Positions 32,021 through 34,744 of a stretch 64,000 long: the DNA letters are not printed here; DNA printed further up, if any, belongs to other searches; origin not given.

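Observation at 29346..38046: LysR-centred divergon: two tandem glycyl radical enzymes plus one activase, facing a permease / 2x MBL hydrolase / URO-D-like operon. Candidate uncharacterised anaerobic catabolic system.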

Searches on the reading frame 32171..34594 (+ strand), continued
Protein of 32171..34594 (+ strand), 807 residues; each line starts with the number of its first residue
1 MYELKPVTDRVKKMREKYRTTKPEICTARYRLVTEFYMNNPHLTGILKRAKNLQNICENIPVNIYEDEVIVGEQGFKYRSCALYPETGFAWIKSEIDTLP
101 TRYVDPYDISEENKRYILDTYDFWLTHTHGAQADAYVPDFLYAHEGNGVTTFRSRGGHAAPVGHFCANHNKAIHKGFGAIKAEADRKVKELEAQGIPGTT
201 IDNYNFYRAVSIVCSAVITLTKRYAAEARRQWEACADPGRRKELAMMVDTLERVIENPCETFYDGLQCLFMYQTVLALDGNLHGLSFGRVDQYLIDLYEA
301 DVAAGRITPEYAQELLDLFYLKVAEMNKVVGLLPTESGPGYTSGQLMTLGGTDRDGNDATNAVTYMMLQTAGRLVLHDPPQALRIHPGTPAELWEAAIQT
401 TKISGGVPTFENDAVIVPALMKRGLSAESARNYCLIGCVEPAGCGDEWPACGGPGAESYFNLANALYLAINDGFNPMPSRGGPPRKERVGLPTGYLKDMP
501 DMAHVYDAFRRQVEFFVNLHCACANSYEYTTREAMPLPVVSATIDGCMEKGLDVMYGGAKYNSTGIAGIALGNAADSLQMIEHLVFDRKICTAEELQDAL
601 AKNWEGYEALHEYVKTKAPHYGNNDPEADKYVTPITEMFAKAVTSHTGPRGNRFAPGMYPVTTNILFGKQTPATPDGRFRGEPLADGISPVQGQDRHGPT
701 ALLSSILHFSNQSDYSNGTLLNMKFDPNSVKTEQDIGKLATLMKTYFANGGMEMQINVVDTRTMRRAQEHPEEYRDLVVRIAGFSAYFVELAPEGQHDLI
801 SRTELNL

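Call 43: find_homologous_proteins(query=window:32171-34594:+, max_evalue=1e-100)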
Query window:32171-34594:+ (807 aa): 934 proteins with E <= 1e-100 among 8000 candidates; the best 120 are listed.
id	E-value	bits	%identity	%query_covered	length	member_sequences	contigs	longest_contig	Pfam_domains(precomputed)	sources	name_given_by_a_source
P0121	0.0e+0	1842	97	100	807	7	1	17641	PF02901.21,PF01228.27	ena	-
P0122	0.0e+0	1687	88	100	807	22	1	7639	PF02901.21,PF01228.27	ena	-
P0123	0.0e+0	1604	83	100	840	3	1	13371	PF02901.21,PF01228.27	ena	-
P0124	0.0e+0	1600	83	100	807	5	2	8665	PF02901.21,PF01228.27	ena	-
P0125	0.0e+0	1564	81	100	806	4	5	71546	PF02901.21,PF01228.27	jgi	-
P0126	0.0e+0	1479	76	100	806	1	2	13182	PF02901.21,PF01228.27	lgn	-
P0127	0.0e+0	1454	75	100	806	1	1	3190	PF02901.21,PF01228.27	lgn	-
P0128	0.0e+0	1439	76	98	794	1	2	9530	PF02901.21,PF01228.27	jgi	-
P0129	0.0e+0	1416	74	100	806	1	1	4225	PF02901.21,PF01228.27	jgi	-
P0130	0.0e+0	1348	71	100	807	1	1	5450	PF02901.21,PF01228.27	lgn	-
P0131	0.0e+0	1345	71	100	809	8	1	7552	PF02901.21,PF01228.27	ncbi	-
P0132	0.0e+0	1342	69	100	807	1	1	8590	PF02901.21,PF01228.27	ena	-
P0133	0.0e+0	1339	69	100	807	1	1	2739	PF02901.21,PF01228.27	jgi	-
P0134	0.0e+0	1325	70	100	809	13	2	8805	PF02901.21,PF01228.27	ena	-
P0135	0.0e+0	1321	68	100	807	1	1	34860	PF02901.21,PF01228.27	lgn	-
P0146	0.0e+0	1175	62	100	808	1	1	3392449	PF02901.21,PF01228.27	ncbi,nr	ncbi:pyruvate formate lyase family protein [Eubacteriaceae bacterium ES3]|nr:pyruvate formate lyase 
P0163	0.0e+0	1143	61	100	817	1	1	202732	PF02901.21,PF01228.27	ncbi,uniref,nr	ncbi:formate C-acetyltransferase [Sporobacter termitidis DSM 10068]|uniref:Formate C-acetyltransfera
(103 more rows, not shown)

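Call 44: find_encoding_contigs(protein=P0163, flank=9000, max_places=1)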
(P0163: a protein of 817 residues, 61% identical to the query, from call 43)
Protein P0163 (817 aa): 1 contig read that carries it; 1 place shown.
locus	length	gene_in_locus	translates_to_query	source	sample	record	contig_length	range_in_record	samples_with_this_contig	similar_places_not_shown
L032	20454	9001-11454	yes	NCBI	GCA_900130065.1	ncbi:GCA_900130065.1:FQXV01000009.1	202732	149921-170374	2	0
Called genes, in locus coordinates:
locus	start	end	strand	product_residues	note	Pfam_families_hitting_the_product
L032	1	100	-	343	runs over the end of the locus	PF13187:Fer4_9 (faint), PF00037:Fer4 (faint), PF13484:Fer4_16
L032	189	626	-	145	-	PF25213:HVO_A0261_N (weak), PF01047:MarR, PF12802:MarR_2 (weak), PF12840:HTH_20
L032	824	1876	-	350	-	PF01208:URO-D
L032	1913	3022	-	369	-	PF08240:ADH_N, PF16912:Glu_dehyd_C (weak), PF00107:ADH_zinc_N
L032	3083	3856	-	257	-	PF00106:adh_short, PF08659:KR, PF13561:adh_short_C2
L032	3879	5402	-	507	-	PF00890:FAD_binding_2 (weak), PF01134:GIDA (weak), PF07992:Pyr_redox_2 (faint), PF12831:FAD_oxidored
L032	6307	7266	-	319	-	PF13353:Fer4_12 (weak), PF12838:Fer4_7, PF13187:Fer4_9 (weak), PF13237:Fer4_10 (weak), PF00037:Fer4 (weak), PF12837:Fer4_6 (weak), PF13353:Fer4_12 (weak), PF04055:Radical_SAM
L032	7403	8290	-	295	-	PF00126:HTH_1, PF03466:LysR_substrate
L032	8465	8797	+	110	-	-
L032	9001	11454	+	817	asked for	PF02901:PFL-like, PF01228:Gly_radical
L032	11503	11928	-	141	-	PF22381:Staph_reg_Sar_Rot, PF01047:MarR, PF12802:MarR_2, PF13463:HTH_27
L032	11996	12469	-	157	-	PF00255:GSHPx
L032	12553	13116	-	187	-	PF00440:TetR_N, PF14278:TetR_C_8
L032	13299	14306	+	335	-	PF01073:3Beta_HSD, PF01370:Epimerase, PF02719:Polysacc_synt_2, PF04321:RmlD_sub_bind, PF05368:NmrA, PF07993:NAD_binding_4, PF13460:NAD_binding_10, PF16363:GDP_Man_Dehyd, +1 more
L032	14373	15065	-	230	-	-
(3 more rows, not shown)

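Call 45: find_encoding_contigs(protein=P0146, flank=9000, max_places=1)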
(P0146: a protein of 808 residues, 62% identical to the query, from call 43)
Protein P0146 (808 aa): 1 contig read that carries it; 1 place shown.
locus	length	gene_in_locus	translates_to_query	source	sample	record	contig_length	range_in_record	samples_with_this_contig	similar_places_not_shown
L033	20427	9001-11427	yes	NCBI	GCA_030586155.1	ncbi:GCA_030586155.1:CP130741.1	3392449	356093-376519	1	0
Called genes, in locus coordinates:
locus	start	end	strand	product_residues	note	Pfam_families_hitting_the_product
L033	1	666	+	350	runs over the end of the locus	PF07730:HisKA_3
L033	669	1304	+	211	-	PF00072:Response_reg, PF00196:GerE, PF08281:Sigma70_r4_2 (weak)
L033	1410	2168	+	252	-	PF12724:Flavodoxin_5 (weak), PF13484:Fer4_16 (faint), PF12838:Fer4_7 (faint), PF00037:Fer4 (faint), PF13237:Fer4_10 (faint), PF13187:Fer4_9 (weak)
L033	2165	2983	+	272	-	-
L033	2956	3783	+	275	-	PF00795:CN_hydrolase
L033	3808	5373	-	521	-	PF17853:GGDEF_2, PF13556:HTH_30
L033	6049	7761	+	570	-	PF02730:AFOR_N, PF01314:AFOR_C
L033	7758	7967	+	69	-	-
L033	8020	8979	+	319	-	PF13353:Fer4_12 (weak), PF00037:Fer4 (faint), PF12838:Fer4_7, PF13187:Fer4_9 (weak), PF12837:Fer4_6 (weak), PF04055:Radical_SAM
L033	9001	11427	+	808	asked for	PF02901:PFL-like, PF01228:Gly_radical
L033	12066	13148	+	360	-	PF00465:Fe-ADH, PF13685:Fe-ADH_2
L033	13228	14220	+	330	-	PF04392:ABC_sub_bind, PF13407:Peripla_BP_4 (weak)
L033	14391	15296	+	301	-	PF02653:BPD_transp_2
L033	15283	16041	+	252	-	PF00005:ABC_tran, PF02463:SMC_N (faint)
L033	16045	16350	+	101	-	PF07883:Cupin_2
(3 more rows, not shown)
